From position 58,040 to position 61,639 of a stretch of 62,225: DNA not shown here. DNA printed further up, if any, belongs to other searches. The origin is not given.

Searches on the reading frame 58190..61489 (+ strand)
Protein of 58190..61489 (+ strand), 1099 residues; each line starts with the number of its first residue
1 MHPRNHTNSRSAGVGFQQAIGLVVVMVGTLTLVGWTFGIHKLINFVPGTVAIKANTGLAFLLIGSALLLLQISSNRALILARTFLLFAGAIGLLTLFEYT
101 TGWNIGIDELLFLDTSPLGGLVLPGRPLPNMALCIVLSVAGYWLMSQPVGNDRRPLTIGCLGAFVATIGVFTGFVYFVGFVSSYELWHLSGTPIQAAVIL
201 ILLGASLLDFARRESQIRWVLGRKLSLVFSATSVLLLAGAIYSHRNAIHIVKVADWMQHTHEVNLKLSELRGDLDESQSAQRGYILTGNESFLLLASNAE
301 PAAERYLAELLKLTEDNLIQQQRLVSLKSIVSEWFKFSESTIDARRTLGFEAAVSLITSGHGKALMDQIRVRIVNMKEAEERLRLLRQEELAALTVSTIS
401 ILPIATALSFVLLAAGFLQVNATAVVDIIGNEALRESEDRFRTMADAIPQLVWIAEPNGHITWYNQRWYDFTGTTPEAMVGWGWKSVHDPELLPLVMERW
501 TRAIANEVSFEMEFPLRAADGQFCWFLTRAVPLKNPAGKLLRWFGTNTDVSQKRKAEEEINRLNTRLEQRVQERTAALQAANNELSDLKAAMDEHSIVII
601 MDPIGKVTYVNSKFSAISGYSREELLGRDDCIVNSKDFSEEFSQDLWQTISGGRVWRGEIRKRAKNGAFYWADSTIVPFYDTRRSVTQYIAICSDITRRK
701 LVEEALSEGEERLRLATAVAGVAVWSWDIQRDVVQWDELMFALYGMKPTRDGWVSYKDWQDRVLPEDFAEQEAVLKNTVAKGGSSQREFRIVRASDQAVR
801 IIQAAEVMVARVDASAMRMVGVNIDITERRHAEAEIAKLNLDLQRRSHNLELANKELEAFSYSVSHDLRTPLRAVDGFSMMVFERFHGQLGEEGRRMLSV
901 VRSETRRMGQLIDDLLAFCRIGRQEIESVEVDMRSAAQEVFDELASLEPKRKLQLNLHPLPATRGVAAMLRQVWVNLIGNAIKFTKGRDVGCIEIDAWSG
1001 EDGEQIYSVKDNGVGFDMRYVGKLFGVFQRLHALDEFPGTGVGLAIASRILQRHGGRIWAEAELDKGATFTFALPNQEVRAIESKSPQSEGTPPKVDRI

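Call 11: search_protein_families(library=pfam, proteins=[window:58190-61489:+], max_evalue=0.001)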
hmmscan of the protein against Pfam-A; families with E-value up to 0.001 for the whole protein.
window:58190-61489:+ (1099 aa): 8 families
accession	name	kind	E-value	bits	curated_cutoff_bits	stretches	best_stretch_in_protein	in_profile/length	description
PF08447.18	PAS_3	-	1.6e-33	115.3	25.6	3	463-547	3-89/89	PAS fold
PF05227.19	CHASE3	-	3.4e-31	108.4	28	1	254-389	2-137/138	CHASE3 domain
PF08448.16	PAS_4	-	1.5e-28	99.7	23.1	2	446-554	2-109/110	PAS fold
PF13426.13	PAS_9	-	1.5e-24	86.6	27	2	597-697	4-102/103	PAS domain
PF02518.31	HATPase_c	-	8.8e-22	78.1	26.4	1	967-1077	3-110/111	Histidine kinase-, DNA gyrase B-, and HSP90-like ATPase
PF00989.32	PAS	-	4.4e-21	75.4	22.6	2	595-696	11-113/113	PAS fold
PF00512.31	HisKA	-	5.1e-13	49.3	26.9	1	858-922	3-64/66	His Kinase A (phospho-acceptor) domain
PF13188.13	PAS_8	-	4e-12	46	21.8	1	440-490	2-53/65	PAS domain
